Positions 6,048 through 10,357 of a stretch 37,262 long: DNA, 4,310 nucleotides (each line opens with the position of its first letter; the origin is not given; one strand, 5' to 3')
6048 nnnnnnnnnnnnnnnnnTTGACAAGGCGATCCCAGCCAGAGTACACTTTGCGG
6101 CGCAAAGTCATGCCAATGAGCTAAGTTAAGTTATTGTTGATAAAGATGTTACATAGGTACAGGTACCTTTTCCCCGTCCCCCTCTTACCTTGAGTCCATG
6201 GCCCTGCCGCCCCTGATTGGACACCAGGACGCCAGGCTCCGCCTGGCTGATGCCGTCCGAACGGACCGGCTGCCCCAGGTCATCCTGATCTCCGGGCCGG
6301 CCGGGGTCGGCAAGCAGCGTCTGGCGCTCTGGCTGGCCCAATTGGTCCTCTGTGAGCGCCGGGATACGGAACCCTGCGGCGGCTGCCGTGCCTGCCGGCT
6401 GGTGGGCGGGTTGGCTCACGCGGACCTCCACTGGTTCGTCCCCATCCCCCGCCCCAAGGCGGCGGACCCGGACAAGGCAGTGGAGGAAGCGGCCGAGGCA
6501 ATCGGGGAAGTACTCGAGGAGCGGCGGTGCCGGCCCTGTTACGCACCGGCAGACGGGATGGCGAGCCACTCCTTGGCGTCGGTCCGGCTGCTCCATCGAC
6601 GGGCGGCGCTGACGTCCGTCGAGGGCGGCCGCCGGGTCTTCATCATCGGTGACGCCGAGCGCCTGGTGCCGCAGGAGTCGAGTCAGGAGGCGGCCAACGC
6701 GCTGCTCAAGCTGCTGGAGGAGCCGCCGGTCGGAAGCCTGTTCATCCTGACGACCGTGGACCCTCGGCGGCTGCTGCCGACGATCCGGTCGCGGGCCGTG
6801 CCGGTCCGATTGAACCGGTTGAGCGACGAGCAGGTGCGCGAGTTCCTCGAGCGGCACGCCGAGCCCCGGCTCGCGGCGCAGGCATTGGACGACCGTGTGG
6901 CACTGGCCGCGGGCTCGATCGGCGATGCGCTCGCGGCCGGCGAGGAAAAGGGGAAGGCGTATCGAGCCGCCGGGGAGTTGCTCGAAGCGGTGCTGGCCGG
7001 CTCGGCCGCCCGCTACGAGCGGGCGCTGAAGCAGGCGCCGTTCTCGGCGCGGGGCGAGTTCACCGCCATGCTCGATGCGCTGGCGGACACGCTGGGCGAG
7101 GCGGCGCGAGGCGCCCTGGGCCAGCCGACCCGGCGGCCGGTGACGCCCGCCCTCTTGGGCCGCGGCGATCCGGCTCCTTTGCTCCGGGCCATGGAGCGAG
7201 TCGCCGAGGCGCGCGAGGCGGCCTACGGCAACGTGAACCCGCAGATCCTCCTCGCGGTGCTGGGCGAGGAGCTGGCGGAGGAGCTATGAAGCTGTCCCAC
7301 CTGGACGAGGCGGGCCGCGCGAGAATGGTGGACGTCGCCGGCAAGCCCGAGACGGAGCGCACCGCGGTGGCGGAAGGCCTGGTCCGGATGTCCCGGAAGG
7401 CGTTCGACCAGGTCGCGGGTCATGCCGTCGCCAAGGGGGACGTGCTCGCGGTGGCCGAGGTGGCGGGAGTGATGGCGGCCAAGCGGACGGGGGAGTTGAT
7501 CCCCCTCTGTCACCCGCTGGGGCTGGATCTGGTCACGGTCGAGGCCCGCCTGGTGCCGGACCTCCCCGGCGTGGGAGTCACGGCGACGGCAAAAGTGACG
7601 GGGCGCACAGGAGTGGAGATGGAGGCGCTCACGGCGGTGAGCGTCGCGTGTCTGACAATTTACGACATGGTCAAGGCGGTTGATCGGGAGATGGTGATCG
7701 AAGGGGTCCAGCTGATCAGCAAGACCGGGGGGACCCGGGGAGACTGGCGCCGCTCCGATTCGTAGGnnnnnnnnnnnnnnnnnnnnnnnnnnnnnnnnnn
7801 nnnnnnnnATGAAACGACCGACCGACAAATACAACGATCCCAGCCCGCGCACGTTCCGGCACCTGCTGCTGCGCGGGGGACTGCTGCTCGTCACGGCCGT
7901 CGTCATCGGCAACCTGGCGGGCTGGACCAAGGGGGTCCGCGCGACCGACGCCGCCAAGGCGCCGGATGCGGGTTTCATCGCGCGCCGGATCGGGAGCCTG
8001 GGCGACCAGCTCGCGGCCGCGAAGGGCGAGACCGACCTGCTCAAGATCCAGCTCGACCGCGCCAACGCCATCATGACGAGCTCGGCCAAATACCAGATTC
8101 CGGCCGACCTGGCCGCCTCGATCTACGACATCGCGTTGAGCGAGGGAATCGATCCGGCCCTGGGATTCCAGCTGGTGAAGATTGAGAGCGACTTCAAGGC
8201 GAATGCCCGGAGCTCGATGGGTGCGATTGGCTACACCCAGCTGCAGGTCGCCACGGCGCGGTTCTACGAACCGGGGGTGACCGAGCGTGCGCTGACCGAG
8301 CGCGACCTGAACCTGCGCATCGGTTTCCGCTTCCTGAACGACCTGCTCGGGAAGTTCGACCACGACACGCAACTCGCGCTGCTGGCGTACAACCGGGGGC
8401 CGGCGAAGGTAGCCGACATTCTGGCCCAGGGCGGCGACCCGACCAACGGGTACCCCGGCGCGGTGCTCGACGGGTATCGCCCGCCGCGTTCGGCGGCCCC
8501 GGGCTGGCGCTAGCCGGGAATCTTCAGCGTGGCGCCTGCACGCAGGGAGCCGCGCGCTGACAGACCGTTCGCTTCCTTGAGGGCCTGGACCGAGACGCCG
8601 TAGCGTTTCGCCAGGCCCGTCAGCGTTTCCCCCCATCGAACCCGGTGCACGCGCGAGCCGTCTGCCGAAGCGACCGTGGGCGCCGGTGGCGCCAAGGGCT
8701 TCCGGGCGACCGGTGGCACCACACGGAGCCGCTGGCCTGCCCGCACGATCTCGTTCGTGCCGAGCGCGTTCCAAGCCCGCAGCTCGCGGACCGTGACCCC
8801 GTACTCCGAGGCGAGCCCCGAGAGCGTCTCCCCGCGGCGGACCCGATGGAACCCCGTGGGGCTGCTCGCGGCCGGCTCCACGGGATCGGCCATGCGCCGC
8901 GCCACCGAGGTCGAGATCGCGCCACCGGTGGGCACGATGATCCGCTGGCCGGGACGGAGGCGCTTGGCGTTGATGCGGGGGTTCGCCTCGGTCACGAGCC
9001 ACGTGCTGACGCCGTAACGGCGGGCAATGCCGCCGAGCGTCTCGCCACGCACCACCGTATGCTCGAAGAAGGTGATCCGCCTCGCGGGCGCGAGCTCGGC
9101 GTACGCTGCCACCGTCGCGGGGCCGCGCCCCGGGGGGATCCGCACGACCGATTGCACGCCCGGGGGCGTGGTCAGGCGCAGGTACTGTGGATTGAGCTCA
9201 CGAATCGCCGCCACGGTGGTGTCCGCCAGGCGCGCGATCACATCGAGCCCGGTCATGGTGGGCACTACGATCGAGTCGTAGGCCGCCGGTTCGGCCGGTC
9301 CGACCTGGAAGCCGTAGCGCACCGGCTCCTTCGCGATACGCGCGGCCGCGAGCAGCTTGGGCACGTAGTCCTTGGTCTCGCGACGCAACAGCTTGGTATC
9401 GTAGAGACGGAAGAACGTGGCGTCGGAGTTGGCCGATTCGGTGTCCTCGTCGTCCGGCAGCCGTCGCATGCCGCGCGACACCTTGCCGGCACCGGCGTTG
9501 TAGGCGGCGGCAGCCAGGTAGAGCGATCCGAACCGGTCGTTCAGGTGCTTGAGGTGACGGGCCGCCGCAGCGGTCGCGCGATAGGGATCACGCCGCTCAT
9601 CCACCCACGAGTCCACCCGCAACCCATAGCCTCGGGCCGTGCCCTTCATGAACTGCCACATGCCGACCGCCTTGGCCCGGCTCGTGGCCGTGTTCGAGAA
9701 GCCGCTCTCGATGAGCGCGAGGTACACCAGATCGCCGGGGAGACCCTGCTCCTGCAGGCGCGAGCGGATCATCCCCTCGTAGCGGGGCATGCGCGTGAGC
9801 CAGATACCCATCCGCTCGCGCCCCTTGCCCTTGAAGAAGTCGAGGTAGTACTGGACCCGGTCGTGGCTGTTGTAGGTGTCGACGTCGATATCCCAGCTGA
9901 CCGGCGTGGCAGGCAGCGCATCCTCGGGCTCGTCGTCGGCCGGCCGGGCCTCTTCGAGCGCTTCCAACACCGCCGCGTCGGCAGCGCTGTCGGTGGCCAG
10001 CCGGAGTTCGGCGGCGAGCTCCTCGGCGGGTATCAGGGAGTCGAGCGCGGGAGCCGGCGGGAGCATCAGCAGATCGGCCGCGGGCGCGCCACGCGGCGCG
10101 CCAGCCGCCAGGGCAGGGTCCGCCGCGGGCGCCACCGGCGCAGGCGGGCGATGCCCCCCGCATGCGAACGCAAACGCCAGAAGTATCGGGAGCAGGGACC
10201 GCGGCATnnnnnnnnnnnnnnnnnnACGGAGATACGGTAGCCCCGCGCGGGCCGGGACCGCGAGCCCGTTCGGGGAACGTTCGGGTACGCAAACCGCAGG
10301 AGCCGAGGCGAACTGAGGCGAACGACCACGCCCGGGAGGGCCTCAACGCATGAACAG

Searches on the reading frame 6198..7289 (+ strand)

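Call 29: search_protein_families(library=ncbifam, proteins=[window:6198-7289:+], max_evalue=1e-8)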
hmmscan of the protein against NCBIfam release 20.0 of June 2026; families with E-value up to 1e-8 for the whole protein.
window:6198-7289:+ (363 aa): 55 families (the best 25 are shown)
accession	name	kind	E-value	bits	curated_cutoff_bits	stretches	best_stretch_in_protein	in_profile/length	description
TIGR00678.1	holB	equivalog_domain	3.4e-45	153.9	180.6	1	16-242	4-186/188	DNA polymerase III subunit delta'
NF005677.0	PRK07471.1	equivalog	6.6e-38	130.8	252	1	128-327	125-323/366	DNA polymerase III subunit delta'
NF004310.0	PRK05707.1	equivalog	1.1e-33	117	280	2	122-352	84-314/328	DNA polymerase III subunit delta'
NF005972.1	PRK08058.1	equivalog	4.7e-30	104.9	340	2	127-221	92-181/328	DNA polymerase III subunit delta'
NF006586.0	PRK09112.1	equivalog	6.9e-30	104.4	308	1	129-304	126-298/351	DNA polymerase III subunit delta'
NF011524.0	PRK14963.1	equivalog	7.1e-30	104.6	601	2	122-237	94-203/647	DNA polymerase III subunits gamma and tau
NF006430.0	PRK08699.1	equivalog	4e-29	101.6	481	2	128-220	97-184/325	DNA polymerase III subunit delta'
NF005638.0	PRK07399.1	subfamily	5.7e-29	101.2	230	1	5-248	8-224/317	DNA polymerase III subunit delta'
NF005408.0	PRK06964.1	equivalog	5.9e-28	98.2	483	1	19-257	15-235/342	DNA polymerase III subunit delta'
NF004759.0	PRK06090.1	equivalog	1.8e-25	90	457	2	127-222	91-181/319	DNA polymerase III subunit delta'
NF005926.0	PRK07940.1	equivalog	2.8e-25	89.4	300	1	125-257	96-222/394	DNA polymerase III subunit delta'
TIGR02397.1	dnaX_nterm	equivalog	4.6e-25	88.6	250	1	119-245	92-216/355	DNA polymerase III subunit gamma/tau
NF011514.0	PRK14953.1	equivalog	9.6e-23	80.8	536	1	123-222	98-192/488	DNA polymerase III subunits gamma and tau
NF005941.0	PRK07993.1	equivalog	1.8e-21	77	477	1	116-246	80-203/334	DNA polymerase III subunit delta'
NF005581.0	PRK07276.1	equivalog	9.4e-21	74.6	263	1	128-205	88-160/291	DNA polymerase III subunit delta'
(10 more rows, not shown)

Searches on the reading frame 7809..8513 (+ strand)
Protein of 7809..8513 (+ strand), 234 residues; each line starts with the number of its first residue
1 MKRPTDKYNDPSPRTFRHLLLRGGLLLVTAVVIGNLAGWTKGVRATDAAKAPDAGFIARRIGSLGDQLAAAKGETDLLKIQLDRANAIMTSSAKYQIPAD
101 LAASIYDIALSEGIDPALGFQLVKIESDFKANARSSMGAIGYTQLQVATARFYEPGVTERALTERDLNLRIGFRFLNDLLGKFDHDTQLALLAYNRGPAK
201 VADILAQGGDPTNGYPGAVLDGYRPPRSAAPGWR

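Call 29: search_protein_families(library=ncbifam, proteins=[window:7809-8513:+], max_evalue=1e-8)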
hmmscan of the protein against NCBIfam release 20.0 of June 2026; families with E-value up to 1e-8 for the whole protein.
window:7809-8513:+ (234 aa): 1 family
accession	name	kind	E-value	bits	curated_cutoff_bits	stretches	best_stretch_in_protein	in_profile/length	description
NF047373.1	BB0259_flg_lyt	exception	3.3e-14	52.6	234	1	102-201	549-650/705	flagellar assembly lytic transglycosylase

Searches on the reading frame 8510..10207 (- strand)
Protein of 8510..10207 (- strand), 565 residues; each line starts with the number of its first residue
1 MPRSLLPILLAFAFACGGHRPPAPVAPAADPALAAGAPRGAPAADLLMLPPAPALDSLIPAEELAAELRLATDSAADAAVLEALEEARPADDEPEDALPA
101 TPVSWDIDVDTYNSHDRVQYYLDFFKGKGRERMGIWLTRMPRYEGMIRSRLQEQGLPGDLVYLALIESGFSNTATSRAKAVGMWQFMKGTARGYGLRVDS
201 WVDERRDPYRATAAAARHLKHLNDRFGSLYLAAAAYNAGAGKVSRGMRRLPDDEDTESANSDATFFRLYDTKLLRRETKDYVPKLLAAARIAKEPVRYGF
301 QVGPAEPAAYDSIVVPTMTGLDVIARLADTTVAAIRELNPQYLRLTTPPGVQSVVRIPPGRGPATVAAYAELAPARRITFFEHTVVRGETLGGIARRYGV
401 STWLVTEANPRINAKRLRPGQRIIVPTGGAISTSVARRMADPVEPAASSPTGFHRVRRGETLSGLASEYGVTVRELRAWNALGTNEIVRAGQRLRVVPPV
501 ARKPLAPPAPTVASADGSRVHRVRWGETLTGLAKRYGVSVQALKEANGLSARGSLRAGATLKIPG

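Call 29: search_protein_families(library=ncbifam, proteins=[window:8510-10207:-], max_evalue=1e-8)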
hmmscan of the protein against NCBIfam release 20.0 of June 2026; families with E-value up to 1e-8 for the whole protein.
window:8510-10207:- (565 aa): 9 families
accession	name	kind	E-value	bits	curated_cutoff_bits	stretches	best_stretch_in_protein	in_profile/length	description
NF008050.0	PRK10783.1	equivalog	3.7e-53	180.5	508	1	143-431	104-393/457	murein transglycosylase D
NF047755.1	LIC_10271_M23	exception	6e-15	55.5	180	0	514-564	20-70/207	LIC_10271 family cell wall hydrolase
NF050804.1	CellDivDipMCaul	equivalog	3.5e-14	52.5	900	0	514-564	304-354/634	cell division endopeptidase DipM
TIGR02899.1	spore_safA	subfamily_domain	1.2e-13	50.7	67.85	0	385-427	1-44/44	SafA/ExsA family spore coat assembly protein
NF047373.1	BB0259_flg_lyt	exception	2.4e-13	49.8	234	1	143-289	548-685/705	flagellar assembly lytic transglycosylase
NF041208.1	celldiv_DipM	equivalog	5.2e-12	45.7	740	0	504-564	171-228/419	cell division endopeptidase DipM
NF042931.1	SAG1386_EF1546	equivalog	1.7e-11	44.5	80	0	514-563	105-157/158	SAG1386/EF1546 family surface-associated protein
NF010495.0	PRK13914.1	equivalog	6.3e-10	38.6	647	0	445-496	193-243/481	invasion associated endopeptidase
NF004974.0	PRK06347.1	equivalog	7.2e-10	38.5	701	1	383-551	408-580/592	1,4-beta-N-acetylmuramoylhydrolase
